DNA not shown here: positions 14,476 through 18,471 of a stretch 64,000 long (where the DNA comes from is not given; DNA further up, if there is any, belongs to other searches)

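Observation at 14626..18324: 1232-aa tail-anchored orphan protein with atypical composition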

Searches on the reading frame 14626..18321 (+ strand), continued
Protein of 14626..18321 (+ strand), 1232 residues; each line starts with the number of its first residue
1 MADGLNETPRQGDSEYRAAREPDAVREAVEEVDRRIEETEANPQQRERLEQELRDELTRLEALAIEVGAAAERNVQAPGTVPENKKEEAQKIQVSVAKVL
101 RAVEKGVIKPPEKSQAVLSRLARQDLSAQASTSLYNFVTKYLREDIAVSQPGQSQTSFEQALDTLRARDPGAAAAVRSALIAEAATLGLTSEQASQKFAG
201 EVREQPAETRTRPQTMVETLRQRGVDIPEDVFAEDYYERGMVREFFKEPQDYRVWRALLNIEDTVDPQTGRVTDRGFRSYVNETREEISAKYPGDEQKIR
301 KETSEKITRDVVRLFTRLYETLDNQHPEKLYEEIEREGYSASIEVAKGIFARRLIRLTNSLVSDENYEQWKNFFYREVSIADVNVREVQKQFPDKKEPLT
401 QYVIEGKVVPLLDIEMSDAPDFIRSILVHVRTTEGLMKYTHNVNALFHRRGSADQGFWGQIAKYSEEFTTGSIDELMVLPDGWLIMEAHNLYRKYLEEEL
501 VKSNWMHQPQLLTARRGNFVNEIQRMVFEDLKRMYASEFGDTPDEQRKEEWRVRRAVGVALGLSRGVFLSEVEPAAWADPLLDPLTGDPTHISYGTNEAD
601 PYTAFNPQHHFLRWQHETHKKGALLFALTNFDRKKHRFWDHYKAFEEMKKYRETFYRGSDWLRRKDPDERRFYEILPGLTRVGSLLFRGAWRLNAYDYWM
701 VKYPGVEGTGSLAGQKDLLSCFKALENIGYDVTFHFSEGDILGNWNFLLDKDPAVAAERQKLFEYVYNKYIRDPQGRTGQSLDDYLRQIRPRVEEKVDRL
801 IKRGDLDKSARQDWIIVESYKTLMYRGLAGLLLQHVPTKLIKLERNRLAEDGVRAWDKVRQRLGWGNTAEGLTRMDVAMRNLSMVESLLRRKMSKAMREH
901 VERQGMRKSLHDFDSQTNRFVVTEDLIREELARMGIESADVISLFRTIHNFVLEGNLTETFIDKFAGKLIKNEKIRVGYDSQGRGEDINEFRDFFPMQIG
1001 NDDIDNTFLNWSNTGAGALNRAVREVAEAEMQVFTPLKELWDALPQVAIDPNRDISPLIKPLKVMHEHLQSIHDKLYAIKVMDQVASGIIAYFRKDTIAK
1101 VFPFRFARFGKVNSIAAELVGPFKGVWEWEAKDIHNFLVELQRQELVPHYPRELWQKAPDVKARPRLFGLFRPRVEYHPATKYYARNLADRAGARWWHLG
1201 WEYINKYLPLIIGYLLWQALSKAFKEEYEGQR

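Call 48: fold_search(model_id=the predicted structure, library=pdb)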
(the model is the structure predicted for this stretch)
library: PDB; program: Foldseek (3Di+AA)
matches with E <= 10: 266; with E <= 0.001: 0
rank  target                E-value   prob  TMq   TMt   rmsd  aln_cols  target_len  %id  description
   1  9hn0_B                4.6e-02  0.13  0.10  0.07  31.1      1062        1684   10  Cryo-EM structure of human separase bound to SCC1 (310-550 aa) (released 2025-09-03)
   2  9sob_B                5.5e-02  0.08  0.08  0.06  34.8      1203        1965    8  Structural Model of the Nuclear Pore Complex in Arabidopsis thaliana (released 2025-11-05)
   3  7r5k_C0               7.7e-02  0.13  0.12  0.08  33.1      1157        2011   12  Human nuclear pore complex (constricted) (released 2022-06-22)
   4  7z8s_E                1.1e-01  0.04  0.07  0.05  36.4      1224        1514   10  Mot1:TBP:DNA - post hydrolysis state (released 2023-03-29)
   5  5azp_A                1.6e-01  0.09  0.04  0.08  28.6       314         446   12  Crystal structure of a membrane protein from Pseudomonas aeruginosa (released 2016-06-08)
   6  8qyz_F                1.6e-01  0.04  0.07  0.07  36.5      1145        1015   12  Crystal structure of hiNES2 in complex with Xpo1 and RanGTP (released 2024-11-06)
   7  8ser_A                1.8e-01  0.08  0.09  0.04  37.5       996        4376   10  Cryo-EM Structure of RyR1 + Adenosine (released 2023-05-24)
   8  6qcs_B                2.1e-01  0.12  0.06  0.07  24.3       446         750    8  Influenza B polymerase pre-initiation complex (released 2019-06-05)
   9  5msg_B                2.3e-01  0.12  0.06  0.08  23.3       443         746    8  Influenza B polymerase bound to vRNA promoter and capped RNA primer (released 2017-02-08)
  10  6qcv_B                2.8e-01  0.16  0.06  0.08  21.7       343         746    7  Crystal structure of influenza B polymerase initiation state with capped 14-mer RNA primer and CTP (released 2019-06-05)
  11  8rna_E                3.1e-01  0.13  0.06  0.08  23.1       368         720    7  Influenza B polymerase apo-trimer (released 2024-09-11)
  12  3wyg_C                3.1e-01  0.03  0.07  0.07  33.9      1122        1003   11  Crystal structure of Xpo1p-PKI-Gsp1p-GTP complex (released 2014-11-12)
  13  8rn2_B                3.2e-01  0.11  0.06  0.09  22.9       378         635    8  Monomeric apo-influenza B polymerase, encapsidase conformation (released 2024-09-11)
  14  3icq_U                3.3e-01  0.04  0.08  0.09  33.9      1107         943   11  Karyopherin nuclear state (released 2009-08-25)
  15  8rn3_B                3.5e-01  0.10  0.06  0.08  22.8       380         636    8  Pseudo-symmetrical influenza B polymerase apo-dimer, encapsidase moiety (from "Influenza B polymerase pseudo-symmetric (released 2024-09-11)
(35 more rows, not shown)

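Call 51: fold_search(model_id=the predicted structure, library=viral)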
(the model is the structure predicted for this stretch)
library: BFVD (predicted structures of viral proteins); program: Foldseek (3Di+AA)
matches with E <= 10: 286; with E <= 0.001: 0
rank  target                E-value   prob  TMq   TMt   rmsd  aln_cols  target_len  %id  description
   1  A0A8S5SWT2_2          3.4e-03  0.14  0.06  0.05  66.0      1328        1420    8  Minor tail protein [Siphoviridae sp. ctZHD14]
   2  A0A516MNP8            8.0e-03  0.15  0.08  0.07  37.5      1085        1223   10  (no name in the UniProt tables at hand)
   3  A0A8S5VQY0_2          2.5e-02  0.11  0.07  0.08  32.0      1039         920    9  (no name in the UniProt tables at hand)
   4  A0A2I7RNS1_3          4.6e-02  0.13  0.09  0.09  34.5      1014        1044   10  (no name in the UniProt tables at hand)
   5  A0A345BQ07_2          7.0e-02  0.05  0.06  0.05  64.8      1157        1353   12  (no name in the UniProt tables at hand)
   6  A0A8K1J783            2.1e-01  0.08  0.06  0.10  27.0       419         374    8  RNA-directed RNA polymerase catalytic subunit (Fragment) [Orthomyxoviridae sp.]
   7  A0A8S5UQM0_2          2.1e-01  0.05  0.08  0.09  35.3      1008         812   10  Uncharacterized protein [Podoviridae sp. ctQyH19]
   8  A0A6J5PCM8            2.7e-01  0.05  0.08  0.08  47.9      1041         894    9  Uncharacterized protein [uncultured Caudovirales phage]
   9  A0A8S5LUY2            2.9e-01  0.12  0.12  0.12  33.2       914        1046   11  Tail tape measure protein [Siphoviridae sp. ctRg61]
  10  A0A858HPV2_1          3.0e-01  0.25  0.10  0.22  20.2       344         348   11  RNA-directed RNA polymerase (Fragment) [Riboviria sp.]
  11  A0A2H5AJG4            3.2e-01  0.07  0.05  0.06  27.1       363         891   12  ORF43 [black bullhead herpesvirus]
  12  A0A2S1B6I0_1          3.4e-01  0.05  0.09  0.09  27.3       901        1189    8  RNA-directed RNA polymerase L [Apple rubbery wood virus 1]
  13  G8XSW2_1              4.4e-01  0.03  0.06  0.06  61.4      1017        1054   10  Large tegument protein [Saimiriine betaherpesvirus 4]
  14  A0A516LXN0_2          4.6e-01  0.04  0.10  0.10  33.5      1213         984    9  (no name in the UniProt tables at hand)
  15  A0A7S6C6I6            4.8e-01  0.06  0.05  0.06  26.3       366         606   11  (no name in the UniProt tables at hand)
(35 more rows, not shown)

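Call 52: list_cluster_members(proteins=[P0001, P0003, P0004, P0005, P0006, P0016, P0022, P0091, P0103])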
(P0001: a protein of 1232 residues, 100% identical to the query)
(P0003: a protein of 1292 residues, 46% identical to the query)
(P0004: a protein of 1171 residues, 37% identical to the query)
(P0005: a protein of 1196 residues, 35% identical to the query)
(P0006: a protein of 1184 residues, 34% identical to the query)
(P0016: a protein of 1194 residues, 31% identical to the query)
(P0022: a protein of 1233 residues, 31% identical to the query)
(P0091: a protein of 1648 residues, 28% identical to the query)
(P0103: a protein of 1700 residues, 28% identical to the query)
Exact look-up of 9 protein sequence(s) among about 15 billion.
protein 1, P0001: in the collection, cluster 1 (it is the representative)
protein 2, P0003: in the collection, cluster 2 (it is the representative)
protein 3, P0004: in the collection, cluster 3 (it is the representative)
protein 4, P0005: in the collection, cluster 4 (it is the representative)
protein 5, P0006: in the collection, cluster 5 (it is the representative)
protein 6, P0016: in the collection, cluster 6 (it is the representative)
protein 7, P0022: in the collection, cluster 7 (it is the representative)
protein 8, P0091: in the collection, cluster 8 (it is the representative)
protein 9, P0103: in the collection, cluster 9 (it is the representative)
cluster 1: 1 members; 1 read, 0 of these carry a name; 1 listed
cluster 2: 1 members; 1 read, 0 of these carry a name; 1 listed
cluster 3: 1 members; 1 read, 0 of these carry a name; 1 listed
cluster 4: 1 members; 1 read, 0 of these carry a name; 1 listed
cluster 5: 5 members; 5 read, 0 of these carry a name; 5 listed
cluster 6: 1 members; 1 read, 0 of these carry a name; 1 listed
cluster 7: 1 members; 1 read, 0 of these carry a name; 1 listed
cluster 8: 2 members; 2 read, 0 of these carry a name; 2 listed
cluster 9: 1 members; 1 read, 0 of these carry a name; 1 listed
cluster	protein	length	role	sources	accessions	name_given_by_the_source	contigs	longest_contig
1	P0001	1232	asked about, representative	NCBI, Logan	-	-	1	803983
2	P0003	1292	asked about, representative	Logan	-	-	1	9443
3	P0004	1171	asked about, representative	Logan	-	-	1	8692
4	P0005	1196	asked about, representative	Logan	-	-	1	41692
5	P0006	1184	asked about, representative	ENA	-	-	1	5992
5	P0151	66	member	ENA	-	-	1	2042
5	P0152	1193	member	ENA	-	-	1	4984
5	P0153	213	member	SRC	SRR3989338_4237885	-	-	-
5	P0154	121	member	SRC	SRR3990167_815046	-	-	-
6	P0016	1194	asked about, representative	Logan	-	-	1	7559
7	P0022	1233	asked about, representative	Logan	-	-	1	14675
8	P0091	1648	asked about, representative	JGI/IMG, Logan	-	-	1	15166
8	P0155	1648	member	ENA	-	-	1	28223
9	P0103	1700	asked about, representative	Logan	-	-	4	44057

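Call 53: search_protein_families(library=pfam, proteins=[P0091, P0103, P0138, P0119, P0118, P0055], max_evalue=0.1)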
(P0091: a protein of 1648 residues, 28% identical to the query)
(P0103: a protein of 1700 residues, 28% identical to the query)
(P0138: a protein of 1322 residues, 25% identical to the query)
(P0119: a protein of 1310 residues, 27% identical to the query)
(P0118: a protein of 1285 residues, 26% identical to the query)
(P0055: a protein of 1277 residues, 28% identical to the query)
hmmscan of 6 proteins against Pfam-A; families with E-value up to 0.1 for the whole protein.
P0091 (1648 aa): 0 families

P0103 (1700 aa): 0 families

P0138 (1322 aa): 1 family
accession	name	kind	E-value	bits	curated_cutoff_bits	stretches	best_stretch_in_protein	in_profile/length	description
PF02912.23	Phe_tRNA-synt_N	-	0.00021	21.6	22.3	1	67-104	15-52/69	Aminoacyl tRNA synthetase class II, N-terminal domain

P0119 (1310 aa): 0 families

P0118 (1285 aa): 2 families
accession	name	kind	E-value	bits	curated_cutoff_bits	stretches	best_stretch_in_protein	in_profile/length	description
PF14137.11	DUF4304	-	0.05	14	23.2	0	357-440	37-113/115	Domain of unknown function (DUF4304)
PF00749.27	tRNA-synt_1c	-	0.083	12.2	23.4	0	167-240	84-160/314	tRNA synthetases class I (E and Q), catalytic domain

P0055 (1277 aa): 0 families

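Call 57: find_homologous_proteins(query=A1, max_evalue=0.001)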
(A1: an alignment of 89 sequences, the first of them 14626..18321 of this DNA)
Query A1 (89 sequences) (1232 aa, profile of the alignment): 2 proteins with E <= 0.001 among 8000 candidates.
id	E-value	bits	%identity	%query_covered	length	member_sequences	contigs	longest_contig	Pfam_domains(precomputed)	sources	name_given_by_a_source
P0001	0.0e+0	1142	100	100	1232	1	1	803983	-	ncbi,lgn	-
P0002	6.4e-285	967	42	91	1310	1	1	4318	-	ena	-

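Call 61: find_encoding_contigs(protein=P0147, flank=10000, max_places=3)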
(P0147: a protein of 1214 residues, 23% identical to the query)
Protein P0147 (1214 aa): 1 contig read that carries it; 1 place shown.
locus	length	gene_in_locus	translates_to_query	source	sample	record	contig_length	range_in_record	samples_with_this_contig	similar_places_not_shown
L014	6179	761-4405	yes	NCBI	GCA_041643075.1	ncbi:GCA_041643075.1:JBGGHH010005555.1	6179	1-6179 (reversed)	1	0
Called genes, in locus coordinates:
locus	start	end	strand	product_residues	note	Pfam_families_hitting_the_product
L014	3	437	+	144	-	?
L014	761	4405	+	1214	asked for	-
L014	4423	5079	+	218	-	PF18895:T4SS_pilin (weak)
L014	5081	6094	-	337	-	PF13403:Hint_2 (faint)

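Call 62: find_encoding_contigs(protein=P0103, flank=10000, max_places=3)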
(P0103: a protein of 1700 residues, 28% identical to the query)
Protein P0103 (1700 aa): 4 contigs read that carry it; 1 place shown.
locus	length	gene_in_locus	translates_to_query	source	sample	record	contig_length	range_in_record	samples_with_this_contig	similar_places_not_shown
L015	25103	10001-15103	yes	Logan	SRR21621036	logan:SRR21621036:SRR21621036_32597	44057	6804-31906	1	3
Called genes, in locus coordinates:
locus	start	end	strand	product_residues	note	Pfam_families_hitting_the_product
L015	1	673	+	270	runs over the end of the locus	PF13641:Glyco_tranf_2_3 (faint), PF00535:Glycos_transf_2, PF10111:Glyco_tranf_2_2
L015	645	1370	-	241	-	PF03372:Exo_endo_phos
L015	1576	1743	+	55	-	-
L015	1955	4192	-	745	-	PF10060:DUF2298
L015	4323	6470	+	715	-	PF00133:tRNA-synt_1, PF09334:tRNA-synt_1g (weak), PF13603:tRNA-synt_1_2, PF09334:tRNA-synt_1g (weak), PF08264:Anticodon_1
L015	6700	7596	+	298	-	PF02096:60KD_IMP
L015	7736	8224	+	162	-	PF13083:KH_KhpA-B, PF01424:R3H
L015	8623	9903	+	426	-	PF18895:T4SS_pilin (weak)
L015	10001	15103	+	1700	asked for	-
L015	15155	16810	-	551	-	-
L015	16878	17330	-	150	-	-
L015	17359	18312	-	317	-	-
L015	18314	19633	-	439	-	-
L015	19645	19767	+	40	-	-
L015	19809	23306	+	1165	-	PF02861:Clp_N, PF00004:AAA, PF23569:NBD_SMAX1 (weak), PF17871:AAA_lid_9, PF00004:AAA, PF07724:AAA_2, PF07728:AAA_5, PF10431:ClpB_D2-small, +6 more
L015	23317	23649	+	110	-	PF18895:T4SS_pilin (weak)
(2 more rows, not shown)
